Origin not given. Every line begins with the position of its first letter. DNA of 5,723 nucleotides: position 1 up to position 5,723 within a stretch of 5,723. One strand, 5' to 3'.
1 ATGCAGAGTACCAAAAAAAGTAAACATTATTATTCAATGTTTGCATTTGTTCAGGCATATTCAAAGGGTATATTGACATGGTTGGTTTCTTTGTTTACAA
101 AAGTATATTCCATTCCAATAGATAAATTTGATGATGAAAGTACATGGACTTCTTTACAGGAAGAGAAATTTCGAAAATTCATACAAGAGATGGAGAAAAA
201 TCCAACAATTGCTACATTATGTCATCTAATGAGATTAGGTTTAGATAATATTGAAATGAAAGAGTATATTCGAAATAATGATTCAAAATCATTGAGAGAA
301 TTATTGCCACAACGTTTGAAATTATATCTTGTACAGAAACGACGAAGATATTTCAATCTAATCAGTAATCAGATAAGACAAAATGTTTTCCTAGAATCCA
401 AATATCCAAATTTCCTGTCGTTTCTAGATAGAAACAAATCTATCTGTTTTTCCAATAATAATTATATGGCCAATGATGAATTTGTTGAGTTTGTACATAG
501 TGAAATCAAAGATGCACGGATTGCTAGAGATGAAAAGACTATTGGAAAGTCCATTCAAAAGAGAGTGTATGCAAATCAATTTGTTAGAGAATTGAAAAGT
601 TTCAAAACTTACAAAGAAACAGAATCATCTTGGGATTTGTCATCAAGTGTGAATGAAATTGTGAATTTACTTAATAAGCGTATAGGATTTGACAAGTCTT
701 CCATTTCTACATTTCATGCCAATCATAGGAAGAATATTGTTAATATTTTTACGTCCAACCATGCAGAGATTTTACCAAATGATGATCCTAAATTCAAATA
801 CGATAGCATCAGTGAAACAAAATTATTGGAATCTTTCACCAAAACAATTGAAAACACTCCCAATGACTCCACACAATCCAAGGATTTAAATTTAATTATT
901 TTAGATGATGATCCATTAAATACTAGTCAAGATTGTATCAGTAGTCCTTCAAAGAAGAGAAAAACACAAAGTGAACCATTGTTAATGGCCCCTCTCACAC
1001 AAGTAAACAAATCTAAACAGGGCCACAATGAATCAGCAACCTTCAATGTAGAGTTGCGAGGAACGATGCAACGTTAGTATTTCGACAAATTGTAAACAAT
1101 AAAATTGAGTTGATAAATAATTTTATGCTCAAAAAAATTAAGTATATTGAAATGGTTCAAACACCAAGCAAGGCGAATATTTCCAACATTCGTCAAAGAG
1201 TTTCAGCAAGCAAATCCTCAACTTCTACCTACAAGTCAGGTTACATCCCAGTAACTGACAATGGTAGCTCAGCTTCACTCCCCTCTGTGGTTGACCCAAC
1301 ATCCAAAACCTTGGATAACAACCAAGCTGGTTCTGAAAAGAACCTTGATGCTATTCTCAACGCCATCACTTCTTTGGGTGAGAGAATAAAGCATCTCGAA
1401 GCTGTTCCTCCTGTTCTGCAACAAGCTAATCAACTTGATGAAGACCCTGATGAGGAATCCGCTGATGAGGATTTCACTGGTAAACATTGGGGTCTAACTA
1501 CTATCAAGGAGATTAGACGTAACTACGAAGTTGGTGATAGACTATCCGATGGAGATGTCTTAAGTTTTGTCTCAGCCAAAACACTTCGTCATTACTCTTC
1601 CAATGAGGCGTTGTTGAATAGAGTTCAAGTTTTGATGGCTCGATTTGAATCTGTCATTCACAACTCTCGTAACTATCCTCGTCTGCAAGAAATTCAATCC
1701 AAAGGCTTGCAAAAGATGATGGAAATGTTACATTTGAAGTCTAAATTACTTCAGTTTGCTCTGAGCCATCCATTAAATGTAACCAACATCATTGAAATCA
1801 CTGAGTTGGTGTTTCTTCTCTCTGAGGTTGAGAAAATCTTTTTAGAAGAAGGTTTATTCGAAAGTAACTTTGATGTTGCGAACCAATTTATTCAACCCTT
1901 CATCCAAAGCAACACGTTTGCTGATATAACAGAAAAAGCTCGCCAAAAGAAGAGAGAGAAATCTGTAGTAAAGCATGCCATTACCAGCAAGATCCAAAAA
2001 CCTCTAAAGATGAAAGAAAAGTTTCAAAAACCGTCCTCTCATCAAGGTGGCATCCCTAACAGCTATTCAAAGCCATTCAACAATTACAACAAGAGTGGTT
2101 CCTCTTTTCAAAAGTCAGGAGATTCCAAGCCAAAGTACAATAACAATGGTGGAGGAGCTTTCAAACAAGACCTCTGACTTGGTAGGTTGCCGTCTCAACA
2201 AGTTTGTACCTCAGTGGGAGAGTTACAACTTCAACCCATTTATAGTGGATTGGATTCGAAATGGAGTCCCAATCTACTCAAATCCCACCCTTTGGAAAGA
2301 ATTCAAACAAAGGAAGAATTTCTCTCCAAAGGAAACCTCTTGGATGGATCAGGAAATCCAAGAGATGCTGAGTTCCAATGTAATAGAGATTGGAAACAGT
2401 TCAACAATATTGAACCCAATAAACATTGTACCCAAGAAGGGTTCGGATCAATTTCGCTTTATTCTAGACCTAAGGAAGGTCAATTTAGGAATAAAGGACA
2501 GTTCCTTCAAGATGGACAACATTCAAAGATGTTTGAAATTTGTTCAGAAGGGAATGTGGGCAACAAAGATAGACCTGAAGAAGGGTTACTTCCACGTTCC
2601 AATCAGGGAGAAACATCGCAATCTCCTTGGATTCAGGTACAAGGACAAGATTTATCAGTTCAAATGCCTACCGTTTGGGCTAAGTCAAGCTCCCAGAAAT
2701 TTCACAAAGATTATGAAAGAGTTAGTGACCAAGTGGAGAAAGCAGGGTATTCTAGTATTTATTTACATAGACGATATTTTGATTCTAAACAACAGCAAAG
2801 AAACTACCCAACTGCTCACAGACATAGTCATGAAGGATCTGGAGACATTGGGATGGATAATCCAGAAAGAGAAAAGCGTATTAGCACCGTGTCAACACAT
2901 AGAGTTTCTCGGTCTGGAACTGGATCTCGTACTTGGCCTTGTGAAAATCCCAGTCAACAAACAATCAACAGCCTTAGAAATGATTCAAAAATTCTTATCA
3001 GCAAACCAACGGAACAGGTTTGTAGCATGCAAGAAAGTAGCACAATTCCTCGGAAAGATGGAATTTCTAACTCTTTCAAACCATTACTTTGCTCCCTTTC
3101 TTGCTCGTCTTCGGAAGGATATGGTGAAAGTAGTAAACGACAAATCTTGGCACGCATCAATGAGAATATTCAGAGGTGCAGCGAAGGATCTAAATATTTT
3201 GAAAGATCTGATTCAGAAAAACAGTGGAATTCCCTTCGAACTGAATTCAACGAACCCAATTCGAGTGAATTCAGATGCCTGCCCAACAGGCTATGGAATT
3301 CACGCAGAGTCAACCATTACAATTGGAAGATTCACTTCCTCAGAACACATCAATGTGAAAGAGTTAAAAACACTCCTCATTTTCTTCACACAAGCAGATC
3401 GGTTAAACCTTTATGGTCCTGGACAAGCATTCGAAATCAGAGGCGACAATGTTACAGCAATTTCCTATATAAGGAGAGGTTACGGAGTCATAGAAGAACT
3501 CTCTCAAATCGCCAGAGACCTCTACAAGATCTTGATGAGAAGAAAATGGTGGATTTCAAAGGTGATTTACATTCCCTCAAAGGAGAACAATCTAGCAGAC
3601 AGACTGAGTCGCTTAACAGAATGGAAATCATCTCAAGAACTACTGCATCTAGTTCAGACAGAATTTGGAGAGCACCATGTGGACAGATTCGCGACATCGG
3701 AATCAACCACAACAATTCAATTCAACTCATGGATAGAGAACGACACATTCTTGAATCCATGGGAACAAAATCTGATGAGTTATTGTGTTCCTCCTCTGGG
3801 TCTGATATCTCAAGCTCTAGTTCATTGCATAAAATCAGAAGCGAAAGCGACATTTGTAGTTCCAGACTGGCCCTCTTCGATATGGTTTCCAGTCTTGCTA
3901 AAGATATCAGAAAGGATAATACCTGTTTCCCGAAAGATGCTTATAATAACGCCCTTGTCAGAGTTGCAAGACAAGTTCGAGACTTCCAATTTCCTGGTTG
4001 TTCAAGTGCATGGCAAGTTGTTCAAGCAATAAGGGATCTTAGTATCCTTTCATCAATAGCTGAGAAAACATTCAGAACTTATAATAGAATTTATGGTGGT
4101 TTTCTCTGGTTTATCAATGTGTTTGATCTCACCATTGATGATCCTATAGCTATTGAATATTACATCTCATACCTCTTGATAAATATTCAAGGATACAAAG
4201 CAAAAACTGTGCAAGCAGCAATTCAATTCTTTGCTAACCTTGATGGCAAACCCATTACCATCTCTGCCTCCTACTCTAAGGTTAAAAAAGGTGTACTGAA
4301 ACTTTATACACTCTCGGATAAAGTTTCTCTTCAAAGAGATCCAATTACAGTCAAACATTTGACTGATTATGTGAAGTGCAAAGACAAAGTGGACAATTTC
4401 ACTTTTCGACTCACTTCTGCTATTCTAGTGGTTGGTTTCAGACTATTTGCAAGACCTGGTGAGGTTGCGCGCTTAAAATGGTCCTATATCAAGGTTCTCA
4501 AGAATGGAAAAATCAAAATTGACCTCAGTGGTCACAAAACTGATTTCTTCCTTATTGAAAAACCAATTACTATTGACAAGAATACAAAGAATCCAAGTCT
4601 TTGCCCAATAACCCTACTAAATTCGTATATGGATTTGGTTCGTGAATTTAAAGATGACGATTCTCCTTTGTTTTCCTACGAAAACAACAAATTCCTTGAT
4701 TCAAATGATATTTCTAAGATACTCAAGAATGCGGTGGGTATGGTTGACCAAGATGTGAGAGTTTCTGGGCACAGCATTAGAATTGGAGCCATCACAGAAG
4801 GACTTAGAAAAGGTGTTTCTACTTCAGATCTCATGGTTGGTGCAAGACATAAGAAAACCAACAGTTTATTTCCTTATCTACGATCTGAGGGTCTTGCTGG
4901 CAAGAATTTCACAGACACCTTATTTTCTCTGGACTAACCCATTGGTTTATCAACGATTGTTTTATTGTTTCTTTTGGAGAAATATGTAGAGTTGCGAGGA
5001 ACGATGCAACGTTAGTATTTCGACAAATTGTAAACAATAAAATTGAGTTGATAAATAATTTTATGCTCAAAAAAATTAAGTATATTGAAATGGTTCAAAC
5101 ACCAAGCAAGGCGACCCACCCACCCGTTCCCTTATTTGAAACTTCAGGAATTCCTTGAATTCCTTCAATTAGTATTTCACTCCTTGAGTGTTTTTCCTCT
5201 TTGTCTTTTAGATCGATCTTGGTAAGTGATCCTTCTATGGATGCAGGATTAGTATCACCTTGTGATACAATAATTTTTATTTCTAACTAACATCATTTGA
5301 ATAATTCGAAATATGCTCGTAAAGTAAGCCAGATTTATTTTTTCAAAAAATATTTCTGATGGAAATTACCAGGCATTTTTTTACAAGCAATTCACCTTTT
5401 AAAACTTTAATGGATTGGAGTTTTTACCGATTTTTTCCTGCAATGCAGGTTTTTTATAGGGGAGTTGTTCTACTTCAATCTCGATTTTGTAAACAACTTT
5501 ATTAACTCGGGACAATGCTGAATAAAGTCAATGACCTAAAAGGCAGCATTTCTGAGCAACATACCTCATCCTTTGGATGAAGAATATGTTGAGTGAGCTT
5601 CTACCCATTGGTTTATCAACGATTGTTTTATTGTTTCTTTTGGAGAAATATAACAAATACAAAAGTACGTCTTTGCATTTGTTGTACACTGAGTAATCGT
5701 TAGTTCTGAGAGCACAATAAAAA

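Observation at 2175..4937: gag and the recombinase share one frame across a single TGA, with about 568 codons overprinted on RT/RNase H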

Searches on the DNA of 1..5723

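Call 91: search_rna_families(source=window, threshold=evalue, max_evalue=1)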
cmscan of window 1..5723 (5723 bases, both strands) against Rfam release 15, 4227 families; matches with E-value up to 1: 2.
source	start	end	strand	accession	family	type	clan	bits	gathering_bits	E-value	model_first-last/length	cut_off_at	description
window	4050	4143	-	RF04354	Plastid-ycf2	Cis-reg;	-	21.6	65.7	0.64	1-75/75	no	Plastid-ycf2 5UTR RNA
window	1304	1349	-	RF00032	Histone3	Cis-reg;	-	20.2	34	0.061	1-46/46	no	Histone 3' UTR stem-loop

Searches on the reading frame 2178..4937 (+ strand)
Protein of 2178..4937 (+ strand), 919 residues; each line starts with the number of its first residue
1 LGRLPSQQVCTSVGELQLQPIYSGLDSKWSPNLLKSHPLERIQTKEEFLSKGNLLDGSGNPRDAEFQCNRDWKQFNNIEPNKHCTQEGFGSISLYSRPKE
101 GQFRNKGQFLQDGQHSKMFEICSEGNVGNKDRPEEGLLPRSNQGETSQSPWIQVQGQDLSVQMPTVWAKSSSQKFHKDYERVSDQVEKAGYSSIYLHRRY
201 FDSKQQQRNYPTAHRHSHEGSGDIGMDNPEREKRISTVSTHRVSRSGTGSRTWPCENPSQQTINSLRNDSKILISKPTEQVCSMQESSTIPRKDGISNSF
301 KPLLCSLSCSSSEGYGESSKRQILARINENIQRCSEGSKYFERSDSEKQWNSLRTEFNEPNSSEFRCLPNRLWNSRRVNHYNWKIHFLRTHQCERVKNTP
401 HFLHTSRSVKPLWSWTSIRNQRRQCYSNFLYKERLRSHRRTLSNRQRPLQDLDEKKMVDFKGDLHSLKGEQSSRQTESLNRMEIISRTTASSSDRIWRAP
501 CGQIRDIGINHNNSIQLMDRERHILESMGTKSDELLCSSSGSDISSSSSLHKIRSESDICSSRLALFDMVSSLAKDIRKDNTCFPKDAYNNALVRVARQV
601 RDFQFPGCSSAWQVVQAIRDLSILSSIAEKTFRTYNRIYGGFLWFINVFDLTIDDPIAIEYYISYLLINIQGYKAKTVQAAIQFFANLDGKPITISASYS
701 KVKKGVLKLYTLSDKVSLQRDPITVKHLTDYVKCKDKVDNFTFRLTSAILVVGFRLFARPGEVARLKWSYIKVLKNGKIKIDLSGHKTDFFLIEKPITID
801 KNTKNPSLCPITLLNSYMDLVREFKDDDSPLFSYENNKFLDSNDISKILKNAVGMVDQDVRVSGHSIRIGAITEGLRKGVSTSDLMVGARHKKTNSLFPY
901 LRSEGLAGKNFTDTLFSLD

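Call 5: search_protein_families(library=pfam, proteins=[window:2178-4937:+], max_evalue=0.1)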
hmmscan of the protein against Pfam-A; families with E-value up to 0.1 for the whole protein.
window:2178-4937:+ (919 aa): 1 family
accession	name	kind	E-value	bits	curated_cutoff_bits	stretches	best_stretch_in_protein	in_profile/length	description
PF00589.27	Phage_integrase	-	7e-05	23.1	27.1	1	758-902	36-167/172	Phage integrase family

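Call 12: find_homologous_proteins(query=window:2178-4934:+, max_evalue=0.001)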
Query window:2178-4934:+ (919 aa): 1 proteins with E <= 0.001 among 4064 candidates.
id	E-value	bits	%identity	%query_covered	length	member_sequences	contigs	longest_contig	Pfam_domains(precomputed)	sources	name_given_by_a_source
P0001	0.0e+0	1621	78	99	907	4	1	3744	-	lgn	-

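Call 13: find_encoding_contigs(protein=P0001, flank=10000, max_places=10)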
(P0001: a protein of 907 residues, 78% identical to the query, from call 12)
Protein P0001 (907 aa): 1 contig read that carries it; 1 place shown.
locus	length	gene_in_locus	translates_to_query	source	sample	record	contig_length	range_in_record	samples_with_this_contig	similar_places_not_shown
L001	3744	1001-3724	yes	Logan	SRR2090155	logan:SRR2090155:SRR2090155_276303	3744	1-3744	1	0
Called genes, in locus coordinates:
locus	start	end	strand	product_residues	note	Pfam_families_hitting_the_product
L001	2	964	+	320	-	?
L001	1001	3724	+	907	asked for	-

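Call 100: predict_structure(alignment_id=A5)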
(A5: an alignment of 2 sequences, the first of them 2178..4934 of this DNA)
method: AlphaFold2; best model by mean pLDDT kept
length: 919 residues; sequences in the alignment: 2
mean_pLDDT: 27.1   pTM: 0.19
mean pLDDT of the five models: 27.1, 24.9, 23.3, 22.7, 22.3
residues with pLDDT >= 90: 0; 70-90: 0; 50-70: 0; < 50: 919
segments of 3 or more residues with pLDDT < 50: 1-919
pLDDT, mean of each block of 10 residues (from residue 1): 28 23 22 25 33 28 25 24 24 24 25 24 24 26 25 23 23 25 24 23 24 25 27 24 23 24 23 23 23 25 21 29 31 33 33 31 26 25 27 26 22 27 31 32 29 25 25 23 22 23 24 24 22 21 24 30 35 34 33 35 33 34 35 28 33 34 35 32 34 25 23 23 25 25 24 26 29 31 32 23 27 26 27 25 33 29 26 34 34 29 28 25
secondary structure, 60 per line:
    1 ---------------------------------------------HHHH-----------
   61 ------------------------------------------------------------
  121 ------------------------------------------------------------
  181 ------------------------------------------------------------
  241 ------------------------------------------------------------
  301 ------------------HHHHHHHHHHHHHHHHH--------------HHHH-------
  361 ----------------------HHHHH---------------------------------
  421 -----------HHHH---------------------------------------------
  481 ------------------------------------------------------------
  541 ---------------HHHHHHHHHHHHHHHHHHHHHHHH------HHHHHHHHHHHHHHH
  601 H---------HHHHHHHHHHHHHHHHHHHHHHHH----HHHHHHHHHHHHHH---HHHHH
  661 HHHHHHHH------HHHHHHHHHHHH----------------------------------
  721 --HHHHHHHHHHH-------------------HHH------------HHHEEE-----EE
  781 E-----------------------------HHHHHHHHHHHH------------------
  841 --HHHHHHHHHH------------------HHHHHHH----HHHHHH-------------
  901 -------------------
elements in order (helices of 4 or more, strands of 3 or more residues): H46-49 H319-335 H350-353 H383-387 H432-435 H556-579 H586-601 H611-634 H639-652 H656-668 H675-686 H723-733 E771-773 E779-781 H811-822 H843-852 H871-877 H882-887
